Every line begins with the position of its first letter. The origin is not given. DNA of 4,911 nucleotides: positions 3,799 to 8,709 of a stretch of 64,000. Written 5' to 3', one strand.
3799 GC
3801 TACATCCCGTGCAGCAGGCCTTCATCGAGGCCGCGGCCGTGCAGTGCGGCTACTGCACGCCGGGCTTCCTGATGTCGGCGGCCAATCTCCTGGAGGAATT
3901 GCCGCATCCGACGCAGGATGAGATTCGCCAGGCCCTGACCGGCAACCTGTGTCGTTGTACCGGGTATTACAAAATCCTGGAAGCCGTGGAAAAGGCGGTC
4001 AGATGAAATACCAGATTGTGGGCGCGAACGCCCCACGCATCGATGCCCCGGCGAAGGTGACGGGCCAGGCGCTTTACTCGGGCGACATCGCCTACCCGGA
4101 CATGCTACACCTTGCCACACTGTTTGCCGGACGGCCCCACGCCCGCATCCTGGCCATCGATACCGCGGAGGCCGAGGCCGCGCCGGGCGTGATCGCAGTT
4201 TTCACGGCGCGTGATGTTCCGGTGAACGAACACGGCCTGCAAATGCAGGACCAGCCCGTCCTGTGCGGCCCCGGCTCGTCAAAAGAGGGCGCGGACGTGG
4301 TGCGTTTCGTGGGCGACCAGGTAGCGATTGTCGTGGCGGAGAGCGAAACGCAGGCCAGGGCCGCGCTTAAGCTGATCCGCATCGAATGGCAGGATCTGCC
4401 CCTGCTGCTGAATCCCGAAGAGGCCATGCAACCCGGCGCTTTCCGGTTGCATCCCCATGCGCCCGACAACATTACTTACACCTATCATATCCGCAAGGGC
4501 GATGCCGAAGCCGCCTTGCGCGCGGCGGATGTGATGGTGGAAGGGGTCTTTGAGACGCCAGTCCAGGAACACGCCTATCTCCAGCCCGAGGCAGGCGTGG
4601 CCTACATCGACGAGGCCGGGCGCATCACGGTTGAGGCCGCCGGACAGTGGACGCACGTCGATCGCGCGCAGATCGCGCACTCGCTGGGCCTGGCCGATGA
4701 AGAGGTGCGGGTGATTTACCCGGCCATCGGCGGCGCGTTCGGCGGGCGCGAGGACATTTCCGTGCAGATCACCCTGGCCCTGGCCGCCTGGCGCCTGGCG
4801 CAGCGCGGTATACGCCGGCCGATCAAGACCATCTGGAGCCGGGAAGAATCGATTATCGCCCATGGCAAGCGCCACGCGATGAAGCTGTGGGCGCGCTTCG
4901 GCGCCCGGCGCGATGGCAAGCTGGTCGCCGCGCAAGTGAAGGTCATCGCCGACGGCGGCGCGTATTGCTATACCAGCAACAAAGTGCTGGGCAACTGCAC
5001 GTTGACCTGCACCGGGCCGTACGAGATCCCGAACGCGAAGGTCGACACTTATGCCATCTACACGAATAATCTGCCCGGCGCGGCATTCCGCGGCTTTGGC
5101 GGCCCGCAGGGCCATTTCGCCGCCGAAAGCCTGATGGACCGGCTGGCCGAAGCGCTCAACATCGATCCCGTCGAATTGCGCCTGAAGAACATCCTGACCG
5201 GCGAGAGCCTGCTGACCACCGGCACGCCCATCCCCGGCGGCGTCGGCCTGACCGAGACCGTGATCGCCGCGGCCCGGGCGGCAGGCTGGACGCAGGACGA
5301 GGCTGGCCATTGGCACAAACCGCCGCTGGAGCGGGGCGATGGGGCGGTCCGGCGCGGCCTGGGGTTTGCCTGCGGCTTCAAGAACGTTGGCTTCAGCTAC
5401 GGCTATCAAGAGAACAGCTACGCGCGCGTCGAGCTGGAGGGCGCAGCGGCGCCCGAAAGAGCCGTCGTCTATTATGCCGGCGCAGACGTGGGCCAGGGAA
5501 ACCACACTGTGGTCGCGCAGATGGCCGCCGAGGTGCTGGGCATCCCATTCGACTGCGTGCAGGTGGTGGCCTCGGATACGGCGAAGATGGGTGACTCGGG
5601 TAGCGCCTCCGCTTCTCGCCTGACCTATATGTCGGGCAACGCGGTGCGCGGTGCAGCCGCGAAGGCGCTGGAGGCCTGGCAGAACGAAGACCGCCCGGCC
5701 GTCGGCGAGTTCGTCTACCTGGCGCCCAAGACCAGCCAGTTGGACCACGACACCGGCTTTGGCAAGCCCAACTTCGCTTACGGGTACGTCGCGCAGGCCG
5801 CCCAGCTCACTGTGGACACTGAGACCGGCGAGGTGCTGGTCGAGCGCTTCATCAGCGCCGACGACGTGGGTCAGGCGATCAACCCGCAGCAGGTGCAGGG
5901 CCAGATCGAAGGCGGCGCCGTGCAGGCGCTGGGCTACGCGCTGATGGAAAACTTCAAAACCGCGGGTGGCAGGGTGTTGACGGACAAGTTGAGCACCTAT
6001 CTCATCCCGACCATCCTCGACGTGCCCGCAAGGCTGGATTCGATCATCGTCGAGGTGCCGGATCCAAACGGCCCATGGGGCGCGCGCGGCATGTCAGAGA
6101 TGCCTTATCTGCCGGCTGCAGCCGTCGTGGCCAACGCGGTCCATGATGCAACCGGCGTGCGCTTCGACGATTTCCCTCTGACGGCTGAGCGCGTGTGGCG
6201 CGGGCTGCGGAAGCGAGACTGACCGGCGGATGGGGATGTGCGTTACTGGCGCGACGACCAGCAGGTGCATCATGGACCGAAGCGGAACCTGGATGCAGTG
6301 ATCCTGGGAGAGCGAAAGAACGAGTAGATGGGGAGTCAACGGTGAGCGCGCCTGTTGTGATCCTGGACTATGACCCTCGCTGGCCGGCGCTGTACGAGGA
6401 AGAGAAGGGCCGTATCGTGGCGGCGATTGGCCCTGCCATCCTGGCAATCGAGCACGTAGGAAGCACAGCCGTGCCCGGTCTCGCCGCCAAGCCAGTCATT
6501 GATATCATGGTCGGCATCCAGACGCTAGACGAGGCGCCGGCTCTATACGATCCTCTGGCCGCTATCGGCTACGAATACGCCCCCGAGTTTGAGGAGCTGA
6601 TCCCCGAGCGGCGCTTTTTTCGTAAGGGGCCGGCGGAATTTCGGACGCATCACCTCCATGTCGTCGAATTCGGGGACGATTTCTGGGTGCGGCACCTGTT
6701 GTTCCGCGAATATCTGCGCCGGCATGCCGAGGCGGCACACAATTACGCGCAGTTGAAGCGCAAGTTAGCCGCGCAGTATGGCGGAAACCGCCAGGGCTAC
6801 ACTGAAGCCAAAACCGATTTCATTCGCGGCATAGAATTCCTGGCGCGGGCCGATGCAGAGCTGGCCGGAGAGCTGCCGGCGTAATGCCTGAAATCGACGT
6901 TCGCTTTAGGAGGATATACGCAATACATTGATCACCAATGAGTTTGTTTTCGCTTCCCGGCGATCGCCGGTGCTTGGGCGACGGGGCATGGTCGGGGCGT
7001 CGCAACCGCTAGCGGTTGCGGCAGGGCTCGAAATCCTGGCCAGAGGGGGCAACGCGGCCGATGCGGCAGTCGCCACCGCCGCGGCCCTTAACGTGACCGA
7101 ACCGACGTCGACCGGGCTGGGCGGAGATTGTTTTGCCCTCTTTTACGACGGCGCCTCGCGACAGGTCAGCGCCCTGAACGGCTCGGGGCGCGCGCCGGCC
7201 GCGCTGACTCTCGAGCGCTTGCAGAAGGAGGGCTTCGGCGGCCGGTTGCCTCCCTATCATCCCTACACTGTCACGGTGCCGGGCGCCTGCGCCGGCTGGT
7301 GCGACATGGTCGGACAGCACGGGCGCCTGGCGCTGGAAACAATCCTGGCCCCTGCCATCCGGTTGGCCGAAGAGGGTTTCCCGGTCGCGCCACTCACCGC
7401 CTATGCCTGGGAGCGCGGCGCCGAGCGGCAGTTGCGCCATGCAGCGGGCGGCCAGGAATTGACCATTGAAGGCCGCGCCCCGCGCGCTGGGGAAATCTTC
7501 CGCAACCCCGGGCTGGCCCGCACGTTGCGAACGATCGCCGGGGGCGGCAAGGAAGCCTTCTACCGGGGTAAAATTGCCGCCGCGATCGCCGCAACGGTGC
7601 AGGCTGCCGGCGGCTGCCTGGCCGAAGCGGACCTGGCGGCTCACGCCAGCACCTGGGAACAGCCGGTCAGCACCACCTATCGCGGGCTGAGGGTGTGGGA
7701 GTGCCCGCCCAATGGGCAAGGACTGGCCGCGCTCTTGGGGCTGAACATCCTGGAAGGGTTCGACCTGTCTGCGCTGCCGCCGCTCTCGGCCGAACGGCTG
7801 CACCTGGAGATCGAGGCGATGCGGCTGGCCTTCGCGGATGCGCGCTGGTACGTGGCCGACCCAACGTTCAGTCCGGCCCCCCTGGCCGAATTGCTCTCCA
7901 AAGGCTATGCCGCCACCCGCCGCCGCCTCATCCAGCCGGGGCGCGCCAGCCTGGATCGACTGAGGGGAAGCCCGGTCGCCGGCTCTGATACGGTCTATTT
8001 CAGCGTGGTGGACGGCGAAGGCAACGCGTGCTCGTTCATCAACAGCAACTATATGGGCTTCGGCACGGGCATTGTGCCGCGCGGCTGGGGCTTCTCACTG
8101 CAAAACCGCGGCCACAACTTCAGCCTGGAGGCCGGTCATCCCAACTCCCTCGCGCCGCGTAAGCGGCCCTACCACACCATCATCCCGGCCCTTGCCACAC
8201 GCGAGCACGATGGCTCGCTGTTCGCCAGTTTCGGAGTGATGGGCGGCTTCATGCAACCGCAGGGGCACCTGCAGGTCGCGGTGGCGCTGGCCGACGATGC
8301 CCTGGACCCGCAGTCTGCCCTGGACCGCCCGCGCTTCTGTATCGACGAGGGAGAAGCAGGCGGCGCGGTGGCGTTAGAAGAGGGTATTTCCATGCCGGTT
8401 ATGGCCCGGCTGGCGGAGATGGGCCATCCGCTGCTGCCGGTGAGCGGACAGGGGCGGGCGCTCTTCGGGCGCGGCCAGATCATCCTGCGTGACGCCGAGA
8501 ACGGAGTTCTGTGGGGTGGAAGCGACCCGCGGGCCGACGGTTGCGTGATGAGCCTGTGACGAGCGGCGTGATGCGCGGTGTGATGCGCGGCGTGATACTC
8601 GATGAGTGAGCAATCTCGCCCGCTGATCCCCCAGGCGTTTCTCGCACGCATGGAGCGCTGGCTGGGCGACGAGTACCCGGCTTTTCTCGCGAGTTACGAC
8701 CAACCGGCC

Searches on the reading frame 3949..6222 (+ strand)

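Call 33: search_protein_families(library=pfam, proteins=[window:3949-6222:+], max_evalue=0.00001)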
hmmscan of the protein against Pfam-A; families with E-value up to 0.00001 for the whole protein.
window:3949-6222:+ (757 aa): 3 families
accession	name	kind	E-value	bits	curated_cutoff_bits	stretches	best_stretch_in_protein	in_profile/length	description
PF02738.23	MoCoBD_1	-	5.7e-78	261.8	27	1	167-415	1-244/244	Molybdopterin cofactor-binding domain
PF20256.3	MoCoBD_2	-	8.2e-57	193.3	27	1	464-693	20-283/283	Molybdopterin cofactor-binding domain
PF01315.27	Ald_Xan_dh_C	-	7e-26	91.1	31.3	1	38-151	1-110/110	Aldehyde oxidase and xanthine dehydrogenase, a/b hammerhead domain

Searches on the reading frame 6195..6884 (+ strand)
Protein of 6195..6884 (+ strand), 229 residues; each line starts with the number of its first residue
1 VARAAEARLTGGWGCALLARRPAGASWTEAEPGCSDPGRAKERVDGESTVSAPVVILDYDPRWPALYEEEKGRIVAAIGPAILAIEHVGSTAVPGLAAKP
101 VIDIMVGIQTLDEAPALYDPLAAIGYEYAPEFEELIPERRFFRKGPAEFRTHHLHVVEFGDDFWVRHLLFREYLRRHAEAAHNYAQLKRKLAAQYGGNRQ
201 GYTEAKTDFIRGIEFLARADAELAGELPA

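Call 33: search_protein_families(library=pfam, proteins=[window:6195-6884:+], max_evalue=0.00001)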
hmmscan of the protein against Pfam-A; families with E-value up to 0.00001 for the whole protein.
window:6195-6884:+ (229 aa): 1 family
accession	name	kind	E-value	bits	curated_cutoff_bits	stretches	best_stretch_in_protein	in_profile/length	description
PF04229.20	GrpB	-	2.2e-55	187.6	25.5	1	53-213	1-156/159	GrpB protein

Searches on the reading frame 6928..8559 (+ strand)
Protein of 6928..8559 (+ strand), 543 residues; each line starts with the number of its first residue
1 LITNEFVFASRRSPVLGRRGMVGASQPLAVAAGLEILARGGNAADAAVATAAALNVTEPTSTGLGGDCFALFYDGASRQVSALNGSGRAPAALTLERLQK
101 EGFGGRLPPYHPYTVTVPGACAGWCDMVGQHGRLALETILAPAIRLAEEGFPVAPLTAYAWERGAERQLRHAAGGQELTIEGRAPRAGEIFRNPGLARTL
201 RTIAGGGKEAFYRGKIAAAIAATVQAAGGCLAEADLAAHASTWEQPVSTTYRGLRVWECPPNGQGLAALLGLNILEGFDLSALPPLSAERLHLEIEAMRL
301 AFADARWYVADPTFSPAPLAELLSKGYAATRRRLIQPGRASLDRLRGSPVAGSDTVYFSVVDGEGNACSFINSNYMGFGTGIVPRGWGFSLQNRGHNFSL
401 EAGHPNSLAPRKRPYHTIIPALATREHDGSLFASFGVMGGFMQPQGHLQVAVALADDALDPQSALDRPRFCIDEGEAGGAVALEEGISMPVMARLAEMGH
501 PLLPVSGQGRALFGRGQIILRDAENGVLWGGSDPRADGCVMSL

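Call 33: search_protein_families(library=pfam, proteins=[window:6928-8559:+], max_evalue=0.00001)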
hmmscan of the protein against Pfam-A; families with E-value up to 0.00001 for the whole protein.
window:6928-8559:+ (543 aa): 1 family
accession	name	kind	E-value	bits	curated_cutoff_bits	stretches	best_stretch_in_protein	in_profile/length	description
PF01019.26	G_glu_transpept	-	1.6e-145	486.3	27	1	35-538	2-512/512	Gamma-glutamyltranspeptidase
